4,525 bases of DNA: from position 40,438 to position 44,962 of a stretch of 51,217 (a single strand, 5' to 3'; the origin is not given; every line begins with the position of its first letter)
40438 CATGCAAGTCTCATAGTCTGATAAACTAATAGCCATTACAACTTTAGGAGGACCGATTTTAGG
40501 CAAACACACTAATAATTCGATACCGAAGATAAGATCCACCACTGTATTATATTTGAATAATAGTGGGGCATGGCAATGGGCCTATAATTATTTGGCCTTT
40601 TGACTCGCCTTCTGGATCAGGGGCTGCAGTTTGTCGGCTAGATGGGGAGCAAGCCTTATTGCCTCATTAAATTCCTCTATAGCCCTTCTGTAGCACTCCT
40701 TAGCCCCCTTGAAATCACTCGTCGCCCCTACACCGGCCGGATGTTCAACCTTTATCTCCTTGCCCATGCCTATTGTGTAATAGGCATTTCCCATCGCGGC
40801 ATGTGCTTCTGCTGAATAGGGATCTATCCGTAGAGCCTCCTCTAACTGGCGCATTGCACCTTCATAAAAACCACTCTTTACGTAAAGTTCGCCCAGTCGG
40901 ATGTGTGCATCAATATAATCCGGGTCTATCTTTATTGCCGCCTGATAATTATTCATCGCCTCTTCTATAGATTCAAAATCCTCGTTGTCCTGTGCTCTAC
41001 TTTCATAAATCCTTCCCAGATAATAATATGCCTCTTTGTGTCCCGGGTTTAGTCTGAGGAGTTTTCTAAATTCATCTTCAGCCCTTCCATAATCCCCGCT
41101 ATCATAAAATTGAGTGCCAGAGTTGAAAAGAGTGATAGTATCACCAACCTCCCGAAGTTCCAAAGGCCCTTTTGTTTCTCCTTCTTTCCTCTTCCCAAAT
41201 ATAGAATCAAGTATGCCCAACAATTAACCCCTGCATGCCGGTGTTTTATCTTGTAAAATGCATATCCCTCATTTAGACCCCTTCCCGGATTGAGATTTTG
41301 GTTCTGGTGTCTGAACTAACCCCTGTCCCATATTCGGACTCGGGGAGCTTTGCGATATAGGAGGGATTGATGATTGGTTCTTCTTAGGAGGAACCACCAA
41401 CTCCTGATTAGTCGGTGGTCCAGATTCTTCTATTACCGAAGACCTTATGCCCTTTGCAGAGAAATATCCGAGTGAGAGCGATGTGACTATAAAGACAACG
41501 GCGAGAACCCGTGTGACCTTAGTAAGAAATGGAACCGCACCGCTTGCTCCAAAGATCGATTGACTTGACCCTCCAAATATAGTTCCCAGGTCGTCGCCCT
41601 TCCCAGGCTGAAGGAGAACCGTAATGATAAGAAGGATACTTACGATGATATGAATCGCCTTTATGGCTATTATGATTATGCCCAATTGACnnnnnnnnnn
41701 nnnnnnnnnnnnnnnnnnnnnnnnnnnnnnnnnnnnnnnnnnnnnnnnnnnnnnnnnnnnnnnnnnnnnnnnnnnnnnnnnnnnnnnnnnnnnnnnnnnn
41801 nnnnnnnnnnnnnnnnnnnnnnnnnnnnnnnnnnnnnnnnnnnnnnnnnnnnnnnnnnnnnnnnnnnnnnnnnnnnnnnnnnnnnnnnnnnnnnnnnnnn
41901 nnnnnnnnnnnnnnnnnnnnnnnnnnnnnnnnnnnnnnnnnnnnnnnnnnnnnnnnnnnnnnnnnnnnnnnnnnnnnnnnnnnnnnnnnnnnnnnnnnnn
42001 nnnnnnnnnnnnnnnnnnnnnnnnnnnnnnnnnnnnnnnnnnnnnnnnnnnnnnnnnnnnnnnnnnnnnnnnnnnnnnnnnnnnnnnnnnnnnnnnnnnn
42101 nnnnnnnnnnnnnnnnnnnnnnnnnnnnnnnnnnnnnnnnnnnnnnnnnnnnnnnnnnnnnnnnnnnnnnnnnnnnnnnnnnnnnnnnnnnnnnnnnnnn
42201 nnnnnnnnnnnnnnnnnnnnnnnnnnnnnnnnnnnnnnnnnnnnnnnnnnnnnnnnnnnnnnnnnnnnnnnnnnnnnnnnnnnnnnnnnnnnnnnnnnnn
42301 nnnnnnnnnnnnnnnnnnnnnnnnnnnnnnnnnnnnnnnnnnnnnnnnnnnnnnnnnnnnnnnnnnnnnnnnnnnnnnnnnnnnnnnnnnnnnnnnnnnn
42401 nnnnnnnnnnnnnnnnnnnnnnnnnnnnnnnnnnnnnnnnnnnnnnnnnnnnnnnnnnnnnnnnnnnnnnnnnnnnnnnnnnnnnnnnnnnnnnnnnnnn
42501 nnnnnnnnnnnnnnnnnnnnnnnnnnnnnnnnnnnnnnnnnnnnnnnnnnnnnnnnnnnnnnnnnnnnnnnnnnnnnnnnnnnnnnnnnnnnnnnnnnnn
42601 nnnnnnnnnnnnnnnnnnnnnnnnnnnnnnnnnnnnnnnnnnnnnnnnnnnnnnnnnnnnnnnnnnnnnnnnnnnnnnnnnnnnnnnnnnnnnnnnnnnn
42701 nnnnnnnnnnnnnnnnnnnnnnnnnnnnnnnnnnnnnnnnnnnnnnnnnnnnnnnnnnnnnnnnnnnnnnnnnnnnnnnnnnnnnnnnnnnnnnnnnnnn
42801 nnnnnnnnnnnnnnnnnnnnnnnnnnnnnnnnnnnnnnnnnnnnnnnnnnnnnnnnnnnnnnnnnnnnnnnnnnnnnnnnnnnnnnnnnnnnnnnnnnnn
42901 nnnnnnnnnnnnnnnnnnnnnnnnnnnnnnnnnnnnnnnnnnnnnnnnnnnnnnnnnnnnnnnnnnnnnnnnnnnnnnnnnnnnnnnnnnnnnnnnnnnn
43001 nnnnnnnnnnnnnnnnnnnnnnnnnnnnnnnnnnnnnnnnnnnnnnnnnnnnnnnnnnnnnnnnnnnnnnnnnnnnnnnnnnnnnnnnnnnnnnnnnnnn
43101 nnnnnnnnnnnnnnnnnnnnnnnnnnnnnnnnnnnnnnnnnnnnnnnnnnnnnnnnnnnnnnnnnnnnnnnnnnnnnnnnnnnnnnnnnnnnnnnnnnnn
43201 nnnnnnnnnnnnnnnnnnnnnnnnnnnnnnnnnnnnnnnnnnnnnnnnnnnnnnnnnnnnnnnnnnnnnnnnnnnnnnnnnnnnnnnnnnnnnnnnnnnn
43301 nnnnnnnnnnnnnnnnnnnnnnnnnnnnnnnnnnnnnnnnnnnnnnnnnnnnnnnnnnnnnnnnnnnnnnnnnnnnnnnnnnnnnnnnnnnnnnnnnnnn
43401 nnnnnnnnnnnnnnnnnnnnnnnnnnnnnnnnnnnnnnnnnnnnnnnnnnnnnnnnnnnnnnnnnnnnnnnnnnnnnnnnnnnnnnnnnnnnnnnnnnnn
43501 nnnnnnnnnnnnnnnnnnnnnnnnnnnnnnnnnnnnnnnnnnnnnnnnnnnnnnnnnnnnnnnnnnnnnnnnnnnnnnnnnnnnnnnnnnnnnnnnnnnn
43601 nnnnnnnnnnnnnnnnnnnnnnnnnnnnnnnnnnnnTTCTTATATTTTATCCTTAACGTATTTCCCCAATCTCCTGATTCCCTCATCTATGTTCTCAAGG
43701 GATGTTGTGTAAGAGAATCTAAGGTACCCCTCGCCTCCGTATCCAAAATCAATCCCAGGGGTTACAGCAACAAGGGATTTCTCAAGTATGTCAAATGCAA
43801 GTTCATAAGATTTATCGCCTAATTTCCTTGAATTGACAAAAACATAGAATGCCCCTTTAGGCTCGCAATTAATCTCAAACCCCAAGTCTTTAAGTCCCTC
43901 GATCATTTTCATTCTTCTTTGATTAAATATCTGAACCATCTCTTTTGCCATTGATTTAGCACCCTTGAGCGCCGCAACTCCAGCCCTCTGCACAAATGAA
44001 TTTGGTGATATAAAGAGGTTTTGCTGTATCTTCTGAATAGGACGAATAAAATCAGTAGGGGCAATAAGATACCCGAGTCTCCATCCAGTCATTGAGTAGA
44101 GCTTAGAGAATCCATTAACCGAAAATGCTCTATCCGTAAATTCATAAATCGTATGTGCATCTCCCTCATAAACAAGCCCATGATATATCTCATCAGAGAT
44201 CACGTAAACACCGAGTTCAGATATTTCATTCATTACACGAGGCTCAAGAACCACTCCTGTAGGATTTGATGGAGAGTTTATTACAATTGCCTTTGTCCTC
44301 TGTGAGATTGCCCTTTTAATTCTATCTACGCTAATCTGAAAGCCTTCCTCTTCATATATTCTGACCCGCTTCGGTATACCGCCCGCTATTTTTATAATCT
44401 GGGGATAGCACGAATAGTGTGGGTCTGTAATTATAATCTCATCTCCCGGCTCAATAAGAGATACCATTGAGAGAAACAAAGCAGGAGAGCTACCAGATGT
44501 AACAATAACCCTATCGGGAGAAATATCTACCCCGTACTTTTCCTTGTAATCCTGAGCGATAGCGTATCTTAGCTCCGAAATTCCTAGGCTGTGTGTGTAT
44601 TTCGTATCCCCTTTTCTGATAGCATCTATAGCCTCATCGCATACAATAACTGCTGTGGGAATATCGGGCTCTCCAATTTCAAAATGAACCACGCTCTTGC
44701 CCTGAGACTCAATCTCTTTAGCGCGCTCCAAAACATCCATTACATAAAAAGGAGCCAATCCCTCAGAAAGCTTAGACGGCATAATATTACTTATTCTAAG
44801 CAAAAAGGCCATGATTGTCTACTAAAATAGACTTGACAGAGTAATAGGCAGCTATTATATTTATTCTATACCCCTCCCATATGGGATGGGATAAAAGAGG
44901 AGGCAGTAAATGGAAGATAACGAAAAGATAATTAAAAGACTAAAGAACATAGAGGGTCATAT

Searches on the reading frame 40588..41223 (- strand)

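Call 6: search_protein_families(library=pfam, proteins=[window:40588-41223:-], max_evalue=0.001)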
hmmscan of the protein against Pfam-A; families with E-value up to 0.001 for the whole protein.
window:40588-41223:- (211 aa): 15 families
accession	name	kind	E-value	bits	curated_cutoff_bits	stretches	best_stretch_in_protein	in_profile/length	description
PF13414.12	TPR_11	-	7.4e-27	93.2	26.8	2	86-118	10-42/42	TPR repeat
PF07719.23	TPR_2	-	1e-20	72.5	27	2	105-135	2-32/34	Tetratricopeptide repeat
PF14559.12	TPR_19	-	7.3e-18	65.1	25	2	86-145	7-66/68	Tetratricopeptide repeat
PF13428.12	TPR_14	-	1.3e-16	59.9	23.5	1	105-146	2-43/44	Tetratricopeptide repeat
PF13431.12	TPR_17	-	8.2e-15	54.2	24.4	1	52-78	2-28/34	Tetratricopeptide repeat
PF00515.34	TPR_1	-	3.7e-14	52.3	27.8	0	105-135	2-32/34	Tetratricopeptide repeat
PF13432.12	TPR_16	-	4.8e-13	49.7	32.7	1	36-98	4-59/65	Tetratricopeptide repeat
PF13181.12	TPR_8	-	3.7e-12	45.8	25.7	0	105-135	2-32/34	Tetratricopeptide repeat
PF13371.12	TPR_9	-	4.6e-07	30.2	35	1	85-144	10-69/73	Tetratricopeptide repeat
PF20308.4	TPR-S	-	4.8e-07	30.7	27.6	1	40-103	29-92/102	Tetratricopeptide Repeats-Sensor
PF06552.18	TOM20_plant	-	2.2e-06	28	20.6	0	122-184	53-109/187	Plant specific mitochondrial import receptor subunit TOM20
PF13424.12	TPR_12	-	1.7e-05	25.4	30.1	0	67-134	7-75/77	Tetratricopeptide repeat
PF13174.12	TPR_6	-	2.9e-05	24.9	26.3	0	64-102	1-32/33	Tetratricopeptide repeat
PF24575.1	TPR_Slam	-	0.00026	21.8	35.2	0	30-73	48-91/104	Surface lipoprotein assembly modifier, N-terminal TPR repeats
PF14561.12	TPR_20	-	0.00026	21.7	25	1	89-136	7-54/90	Tetratricopeptide repeat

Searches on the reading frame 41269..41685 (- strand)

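Call 6: search_protein_families(library=pfam, proteins=[window:41269-41685:-], max_evalue=0.001)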
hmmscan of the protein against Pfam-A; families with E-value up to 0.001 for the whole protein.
window:41269-41685:- (138 aa): 1 family
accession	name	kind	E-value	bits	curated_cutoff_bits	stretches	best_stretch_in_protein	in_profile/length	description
PF03840.19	SecG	-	1.8e-22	79.7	29.2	1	9-75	3-70/70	Preprotein translocase SecG subunit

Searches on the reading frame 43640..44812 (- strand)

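Call 6: search_protein_families(library=pfam, proteins=[window:43640-44812:-], max_evalue=0.001)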
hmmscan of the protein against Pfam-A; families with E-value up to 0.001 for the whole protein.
window:43640-44812:- (390 aa): 4 families
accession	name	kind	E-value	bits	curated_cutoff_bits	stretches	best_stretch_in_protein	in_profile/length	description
PF00155.27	Aminotran_1_2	-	9.7e-61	206.4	19.7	1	41-382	3-361/361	Aminotransferase class I and II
PF01041.23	DegT_DnrJ_EryC1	-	2.8e-07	30.5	19.8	1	102-207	42-145/360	DegT/DnrJ/EryC1/StrS aminotransferase family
PF01053.26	Cys_Met_Meta_PP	-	1.4e-06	27.6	27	1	102-206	71-172/381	Cys/Met metabolism PLP-dependent enzyme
PF00266.25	Aminotran_5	-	1.9e-05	24.3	21.5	1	99-191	61-159/371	Aminotransferase class-V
